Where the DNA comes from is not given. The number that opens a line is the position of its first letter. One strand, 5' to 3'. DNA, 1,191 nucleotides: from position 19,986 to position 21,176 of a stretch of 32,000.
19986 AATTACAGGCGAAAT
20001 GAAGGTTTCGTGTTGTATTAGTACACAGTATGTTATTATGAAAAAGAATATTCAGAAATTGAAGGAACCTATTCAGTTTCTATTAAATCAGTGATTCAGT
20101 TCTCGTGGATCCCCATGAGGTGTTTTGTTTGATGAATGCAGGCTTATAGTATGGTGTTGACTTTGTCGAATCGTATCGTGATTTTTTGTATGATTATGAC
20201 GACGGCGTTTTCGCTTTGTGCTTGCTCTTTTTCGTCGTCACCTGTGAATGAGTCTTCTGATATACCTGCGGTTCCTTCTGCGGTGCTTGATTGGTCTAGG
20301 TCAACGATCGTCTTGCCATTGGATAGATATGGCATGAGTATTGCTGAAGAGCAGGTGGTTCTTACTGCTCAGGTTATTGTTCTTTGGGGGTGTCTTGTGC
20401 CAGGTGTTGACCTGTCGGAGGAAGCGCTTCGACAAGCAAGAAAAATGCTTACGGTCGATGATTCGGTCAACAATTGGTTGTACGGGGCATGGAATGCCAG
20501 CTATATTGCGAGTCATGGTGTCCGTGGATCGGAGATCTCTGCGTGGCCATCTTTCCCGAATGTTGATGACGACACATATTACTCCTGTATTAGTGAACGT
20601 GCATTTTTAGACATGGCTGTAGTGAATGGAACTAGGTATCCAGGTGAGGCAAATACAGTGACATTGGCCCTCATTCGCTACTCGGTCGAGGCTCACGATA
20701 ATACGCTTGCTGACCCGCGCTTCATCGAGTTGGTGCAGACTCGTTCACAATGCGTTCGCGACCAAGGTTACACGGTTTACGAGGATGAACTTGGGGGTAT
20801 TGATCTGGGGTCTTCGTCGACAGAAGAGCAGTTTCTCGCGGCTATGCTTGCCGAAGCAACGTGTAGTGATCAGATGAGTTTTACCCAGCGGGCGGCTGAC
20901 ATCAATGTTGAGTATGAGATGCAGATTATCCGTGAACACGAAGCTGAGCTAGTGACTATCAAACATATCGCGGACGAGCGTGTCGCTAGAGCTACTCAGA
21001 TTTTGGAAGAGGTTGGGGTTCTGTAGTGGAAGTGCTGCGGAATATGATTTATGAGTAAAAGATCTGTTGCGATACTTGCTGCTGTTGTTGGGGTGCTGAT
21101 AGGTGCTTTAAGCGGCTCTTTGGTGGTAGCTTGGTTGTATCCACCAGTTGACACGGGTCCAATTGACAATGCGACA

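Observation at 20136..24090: Lower-GC four-gene cluster: lipoprotein, ectodomain-less FtsX protein, one ABC ATPase and a ~600-aa polytopic membrane protein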

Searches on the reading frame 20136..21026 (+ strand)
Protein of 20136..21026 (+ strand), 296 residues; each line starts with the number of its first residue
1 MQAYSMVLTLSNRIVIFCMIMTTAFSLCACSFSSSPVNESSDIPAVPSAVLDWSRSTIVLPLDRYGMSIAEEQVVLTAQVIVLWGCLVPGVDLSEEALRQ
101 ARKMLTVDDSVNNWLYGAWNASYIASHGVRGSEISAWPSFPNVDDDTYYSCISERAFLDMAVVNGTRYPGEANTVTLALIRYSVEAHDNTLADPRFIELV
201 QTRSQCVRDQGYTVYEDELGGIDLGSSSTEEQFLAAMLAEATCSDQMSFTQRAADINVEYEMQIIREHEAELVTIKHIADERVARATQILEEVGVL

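Call 3: search_protein_families(library=pfam, proteins=[window:20136-21026:+], max_evalue=0.01)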
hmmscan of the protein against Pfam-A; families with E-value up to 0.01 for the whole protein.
window:20136-21026:+ (296 aa): 0 families

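Call 4: search_protein_families(library=ncbifam, proteins=[window:20136-21026:+], max_evalue=0.01)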
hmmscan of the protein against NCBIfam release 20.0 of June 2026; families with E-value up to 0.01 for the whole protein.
window:20136-21026:+ (296 aa): 0 families

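Call 5: find_homologous_proteins(query=window:20136-21026:+)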
Query window:20136-21026:+ (296 aa): 5 proteins with E <= 0.001 among 2413 candidates.
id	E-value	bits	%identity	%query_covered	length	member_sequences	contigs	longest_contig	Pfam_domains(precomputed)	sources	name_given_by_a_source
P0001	2.9e-146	504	100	78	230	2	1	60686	-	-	-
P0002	8.7e-47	178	39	96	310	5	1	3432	-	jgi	-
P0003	1.0e-46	178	39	96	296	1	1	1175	-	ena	-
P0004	7.1e-44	168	36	95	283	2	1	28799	-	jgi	jgi:hypothetical protein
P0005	3.8e-35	140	34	95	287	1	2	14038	-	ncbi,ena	-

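Call 17: find_encoding_contigs(protein=P0004, flank=10000, max_places=2)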
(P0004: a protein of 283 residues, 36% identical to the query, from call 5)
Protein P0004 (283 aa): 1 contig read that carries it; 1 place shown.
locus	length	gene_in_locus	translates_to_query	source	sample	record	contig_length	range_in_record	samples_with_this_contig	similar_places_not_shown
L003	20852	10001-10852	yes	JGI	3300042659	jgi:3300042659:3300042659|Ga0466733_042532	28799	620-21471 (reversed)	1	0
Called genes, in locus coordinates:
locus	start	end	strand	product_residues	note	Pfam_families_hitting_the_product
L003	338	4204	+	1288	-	PF01915:Glyco_hydro_3_C, PF14310:Fn3-like, PF00933:Glyco_hydro_3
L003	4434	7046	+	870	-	PF05496:RuvB_N (weak), PF13177:DNA_pol3_delta2, PF00004:AAA, PF22608:DNAX_ATPase_lid, PF12169:DNA_pol3_gamma3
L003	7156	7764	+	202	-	PF21176:RecR_HhH, PF02132:RecR_ZnF (weak), PF01751:Toprim, PF13662:Toprim_4, PF21175:RecR_C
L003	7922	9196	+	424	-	PF13173:AAA_14, PF13635:DUF4143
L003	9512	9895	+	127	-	-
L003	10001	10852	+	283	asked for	-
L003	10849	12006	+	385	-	-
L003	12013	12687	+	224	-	PF00005:ABC_tran, PF13304:AAA_21 (faint)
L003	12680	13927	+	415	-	PF12704:MacB_PCD, PF02687:FtsX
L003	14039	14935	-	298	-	PF02557:VanY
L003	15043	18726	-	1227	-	PF01855:POR_N, PF17147:PFOR_II, PF01558:POR, PF10371:EKR, PF00037:Fer4 (weak), PF12838:Fer4_7, PF13187:Fer4_9, PF02775:TPP_enzyme_C, +7 more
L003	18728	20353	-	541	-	PF14691:Fer4_20, PF01266:DAO (weak), PF07992:Pyr_redox_2, PF13450:NAD_binding_8 (weak), PF13738:Pyr_redox_3, PF00070:Pyr_redox (weak), PF12838:Fer4_7 (weak), PF14697:Fer4_21, +5 more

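Call 18: find_encoding_contigs(protein=P0005, flank=10000, max_places=2)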
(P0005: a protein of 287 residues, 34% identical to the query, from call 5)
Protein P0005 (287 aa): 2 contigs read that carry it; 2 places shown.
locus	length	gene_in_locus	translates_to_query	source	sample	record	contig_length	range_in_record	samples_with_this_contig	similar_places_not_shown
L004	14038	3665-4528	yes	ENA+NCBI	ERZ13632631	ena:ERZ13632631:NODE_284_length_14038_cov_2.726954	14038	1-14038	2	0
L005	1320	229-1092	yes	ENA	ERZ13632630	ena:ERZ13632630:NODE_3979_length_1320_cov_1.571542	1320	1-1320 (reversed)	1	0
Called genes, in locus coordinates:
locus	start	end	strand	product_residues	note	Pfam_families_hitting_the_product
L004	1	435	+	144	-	?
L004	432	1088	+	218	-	PF01791:DeoC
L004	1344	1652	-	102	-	PF16697:Yop-YscD_cpl (weak), PF00498:FHA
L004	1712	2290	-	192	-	PF06559:DCD_N, PF22769:DCD, PF22569:DCD_C, PF00692:dUTPase (weak)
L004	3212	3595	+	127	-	PF03995:Inhibitor_I36 (faint)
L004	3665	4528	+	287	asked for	-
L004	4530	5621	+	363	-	-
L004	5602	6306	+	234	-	PF00005:ABC_tran, PF13304:AAA_21 (faint), PF02463:SMC_N (weak)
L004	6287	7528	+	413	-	PF12704:MacB_PCD, PF02687:FtsX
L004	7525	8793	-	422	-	PF03802:CitX, PF01874:CitG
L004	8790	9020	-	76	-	PF04223:CitF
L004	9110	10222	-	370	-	PF04223:CitF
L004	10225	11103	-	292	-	PF03328:HpcH_HpaI, PF15617:C-C_Bond_Lyase (faint)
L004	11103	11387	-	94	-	PF06857:ACP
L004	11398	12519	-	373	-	PF08218:Citrate_ly_lig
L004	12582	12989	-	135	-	PF00293:NUDIX, PF14815:NUDIX_4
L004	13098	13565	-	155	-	PF16729:DUF5067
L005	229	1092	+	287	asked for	-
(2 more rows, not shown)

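Call 19: find_encoding_contigs(protein=P0002, flank=5000, max_places=2)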
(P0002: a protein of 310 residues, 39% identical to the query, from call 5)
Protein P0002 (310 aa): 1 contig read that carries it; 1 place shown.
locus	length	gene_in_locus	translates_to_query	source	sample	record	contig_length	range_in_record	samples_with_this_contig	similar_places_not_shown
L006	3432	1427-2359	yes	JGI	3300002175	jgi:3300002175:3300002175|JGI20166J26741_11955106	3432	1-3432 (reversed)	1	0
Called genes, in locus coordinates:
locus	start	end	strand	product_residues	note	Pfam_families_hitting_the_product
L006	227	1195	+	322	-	PF13635:DUF4143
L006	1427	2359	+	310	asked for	-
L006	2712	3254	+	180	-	-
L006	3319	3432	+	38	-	?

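Call 38: search_protein_families(library=pfam, proteins=[L003:9512-9895:+, L004:3212-3595:+, L003:10849-12006:+, L004:4530-5621:+, L003:12013-12687:+, L003:12680-13927:+], max_evalue=1)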
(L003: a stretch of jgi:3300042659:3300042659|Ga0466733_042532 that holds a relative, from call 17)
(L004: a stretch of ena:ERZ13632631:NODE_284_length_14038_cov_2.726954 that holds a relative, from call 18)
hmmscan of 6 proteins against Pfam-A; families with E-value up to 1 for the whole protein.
L003:9512-9895:+ (127 aa): 1 family
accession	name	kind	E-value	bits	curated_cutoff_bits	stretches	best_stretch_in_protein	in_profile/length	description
PF03995.18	Inhibitor_I36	-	0.00037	20.8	21.1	1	29-98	2-65/69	Peptidase inhibitor family I36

L004:3212-3595:+ (127 aa): 2 families
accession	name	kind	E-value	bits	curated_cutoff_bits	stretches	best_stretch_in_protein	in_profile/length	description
PF03995.18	Inhibitor_I36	-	1.5e-05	25.3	21.1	1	31-99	2-65/69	Peptidase inhibitor family I36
PF25542.1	zf-CCCH_12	-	0.15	12.2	27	1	37-48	18-28/30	CCCH zinc finger domain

L003:10849-12006:+ (385 aa): 1 family
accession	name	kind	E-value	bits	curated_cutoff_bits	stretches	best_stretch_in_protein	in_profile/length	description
PF01471.23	PG_binding_1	-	0.0032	18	23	1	144-177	2-35/57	Putative peptidoglycan binding domain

L004:4530-5621:+ (363 aa): 1 family
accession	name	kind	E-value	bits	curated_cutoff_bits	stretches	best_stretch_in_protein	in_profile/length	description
PF01471.23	PG_binding_1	-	7e-05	23.4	23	1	126-160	1-36/57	Putative peptidoglycan binding domain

L003:12013-12687:+ (224 aa): 22 families
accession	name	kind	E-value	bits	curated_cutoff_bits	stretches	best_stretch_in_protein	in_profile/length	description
PF00005.33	ABC_tran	-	9.5e-28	97.9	25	1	26-173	2-136/137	ABC transporter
PF13304.12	AAA_21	-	1.2e-08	35.8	27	2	37-61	1-25/304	AAA domain, putative AbiEii toxin, Type IV TA system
PF02463.25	SMC_N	-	6.7e-05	22.9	40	1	145-218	136-212/220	RecF/RecN/SMC N terminal domain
PF13481.12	AAA_25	-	0.00097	19.3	27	1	32-56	30-54/195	AAA domain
PF13555.12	AAA_29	-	0.0011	19.1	27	1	28-52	15-39/61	P-loop containing region of AAA domain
PF13191.12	AAA_16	-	0.0012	19.8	32.6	1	25-61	12-51/167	AAA ATPase domain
PF20720.3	nSTAND3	-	0.0019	18.4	27.2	1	22-55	4-37/155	Novel STAND NTPase 3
PF25199.1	nSTAND_NTPase5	-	0.0065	16.7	34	1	30-79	36-88/145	Novel STAND NTPase 5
PF20703.3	nSTAND1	-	0.019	15.1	27.1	1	26-53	24-51/379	Novel STAND NTPase 1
PF13604.12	AAA_30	-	0.02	15.1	27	0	36-55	19-38/191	AAA domain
PF03796.21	DnaB_C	-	0.025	14.4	27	0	25-52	9-36/255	DnaB-like helicase C terminal domain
PF00437.27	T2SSE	-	0.035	13.2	24.9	1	37-58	144-166/370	Type II/IV secretion system protein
PF13238.12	AAA_18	-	0.038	14.9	29.4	1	38-55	1-18/128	AAA domain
PF09818.15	ABC_ATPase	-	0.041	13.3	23.2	1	139-220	151-232/283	P-loop domain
PF13558.12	SbcC_Walker_B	-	0.047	14.4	27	1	139-184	26-84/90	SbcC/RAD50-like, Walker B motif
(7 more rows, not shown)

L003:12680-13927:+ (415 aa): 3 families
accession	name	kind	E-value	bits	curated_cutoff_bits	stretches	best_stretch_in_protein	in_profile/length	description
PF02687.27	FtsX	-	2.5e-15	57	25.5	1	295-408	2-120/120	FtsX-like permease C-terminal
PF12704.14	MacB_PCD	-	4.2e-14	53.8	27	1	48-251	1-196/207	MacB-like periplasmic core domain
PF13273.12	DUF4064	-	0.33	11.7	32.1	0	292-368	7-83/102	Protein of unknown function (DUF4064)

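Call 45: predict_structure(alignment_id=A1)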
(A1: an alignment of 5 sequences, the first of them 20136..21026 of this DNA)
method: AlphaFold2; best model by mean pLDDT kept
length: 296 residues; sequences in the alignment: 5
mean_pLDDT: 70.9   pTM: 0.66
mean pLDDT of the five models: 70.9, 70.0, 68.8, 67.7, 67.5
residues with pLDDT >= 90: 47; 70-90: 143; 50-70: 32; < 50: 74
segments of 3 or more residues with pLDDT < 50: 1-12, 21-44, 109-136, 165-172
pLDDT, mean of each block of 10 residues (from residue 1): 46 51 42 32 59 67 81 85 86 83 67 35 37 46 79 81 53 64 85 90 91 77 80 81 84 88 93 90 93 90
secondary structure, 60 per line:
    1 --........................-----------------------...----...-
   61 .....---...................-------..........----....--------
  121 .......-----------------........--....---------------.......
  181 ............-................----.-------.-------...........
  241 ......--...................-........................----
elements in order: H3-26 E50-52 E57-59 H61-65 H69-87 H95-104 H109-112 H121-127 H145-152 H155-158 H174-192 H194-209 H230-246 H249-267 H269-292

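Call 47: search_protein_representatives(alignment_id=A1)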
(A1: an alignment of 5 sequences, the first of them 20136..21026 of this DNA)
Query: 5 sequences, 298 profile positions. Proteins with E-value up to 0.001 (for the whole library): 1536; up to 1e-10: 424; up to 1e-30: 106. The best 150 are listed.
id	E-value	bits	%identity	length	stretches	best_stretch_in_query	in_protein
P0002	1.0e-125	435.3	-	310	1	4-298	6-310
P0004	6.5e-124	429.4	-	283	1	16-298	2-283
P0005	3.3e-122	423.8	-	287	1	11-297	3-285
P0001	8.6e-102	356.8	-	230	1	70-298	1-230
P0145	3.0e-87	309.0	-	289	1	13-298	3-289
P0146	1.4e-81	290.4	-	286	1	13-298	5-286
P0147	1.8e-81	290.0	-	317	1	7-298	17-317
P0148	3.3e-81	289.2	-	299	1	14-297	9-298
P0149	1.6e-78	280.4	-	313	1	5-297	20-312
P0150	2.2e-78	279.9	-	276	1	28-298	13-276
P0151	2.2e-78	279.9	-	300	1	17-297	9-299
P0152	6.3e-78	278.4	-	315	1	15-298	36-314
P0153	5.6e-77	275.3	-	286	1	24-298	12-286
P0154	9.7e-77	274.5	-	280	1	23-298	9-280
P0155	5.5e-76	272.1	-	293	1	10-298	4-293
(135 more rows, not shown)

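Call 49: fold_search(model_id=the predicted structure, library=pdb)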
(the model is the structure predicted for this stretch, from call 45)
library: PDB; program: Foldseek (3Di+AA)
matches with E <= 10: 96; with E <= 0.001: 0
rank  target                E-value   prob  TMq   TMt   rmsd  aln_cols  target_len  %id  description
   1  1taq                  4.8e-01  0.05  0.12  0.07  15.9       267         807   12  STRUCTURE OF TAQ DNA POLYMERASE (released 1996-12-07)
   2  7jjh                  8.7e-01  0.06  0.15  0.17  17.8       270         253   10  Crystal structure of the unliganded tandem bromodomain (BD1, BD2) of human TAF1 (released 2021-01-27)
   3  6feb_B                8.7e-01  0.04  0.12  0.11  22.8       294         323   10  Crystal structure of human phosphodiesterase 4D2 catalytic domain with inhibitor NPD-1086 (released 2019-04-10)
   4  9wfi_A                1.7e+00  0.02  0.12  0.13  19.2       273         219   11  A chimera FadR transcription factor containing wHTH of Rv0494 and the part other than wHTH of Escherichia coli FadR (released 2025-09-24)
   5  8f7n                  1.8e+00  0.03  0.13  0.11  34.1       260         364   14  Crystal structure of chemoreceptor McpZ ligand sensing domain (released 2023-07-05)
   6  6xr1                  1.8e+00  0.02  0.10  0.07  21.9       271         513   15  Computationally designed right-handed alpha/alpha single-chain toroid with 9 repeats (released 2021-07-14)
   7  1wdz_A                2.2e+00  0.12  0.13  0.15  14.9       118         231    9  Crystal structure of RCB domain of IRSp53 (released 2005-06-07)
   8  8a6v_B                2.3e+00  0.03  0.13  0.12  24.9       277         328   13  PcIDS1 in complex with Mg2+ and IPP (released 2023-05-31)
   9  9e5c_4z               2.4e+00  0.04  0.13  0.08  19.1       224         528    7  Cryo-EM structure of 96 nm repeat of microtubule doublet from T. brucei flagellum (released 2025-03-12)
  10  6iko_B                2.6e+00  0.03  0.11  0.11  29.4       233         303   10  Crystal structure of mouse GAS7cb (released 2019-10-16)
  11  4xqs                  2.6e+00  0.01  0.11  0.10  19.4       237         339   16  Crystal structure of human FPPS in complex with one magnesium ion (released 2016-01-20)
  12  6vdd_A                2.8e+00  0.03  0.13  0.09  14.4       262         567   12  POL domain of Pol1 from M. smegmatis complex with DNA primer-template and dNTP (released 2020-02-12)
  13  7t36                  3.1e+00  0.02  0.12  0.13  18.1       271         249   11  Crystal structure of the tandem bromodomain (BD1 and BD2) of human TAF1 bound to ZS1-322 (released 2022-01-19)
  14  4pho_A                3.2e+00  0.02  0.11  0.11  18.7       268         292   10  ClyA CC6/264 ox (2-303) (released 2014-09-24)
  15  6lz0_A                3.2e+00  0.02  0.10  0.08  23.1       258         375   10  Cryo-EM structure of human MCT1 in complex with Basigin-2 in the presence of lactate (released 2020-12-23)
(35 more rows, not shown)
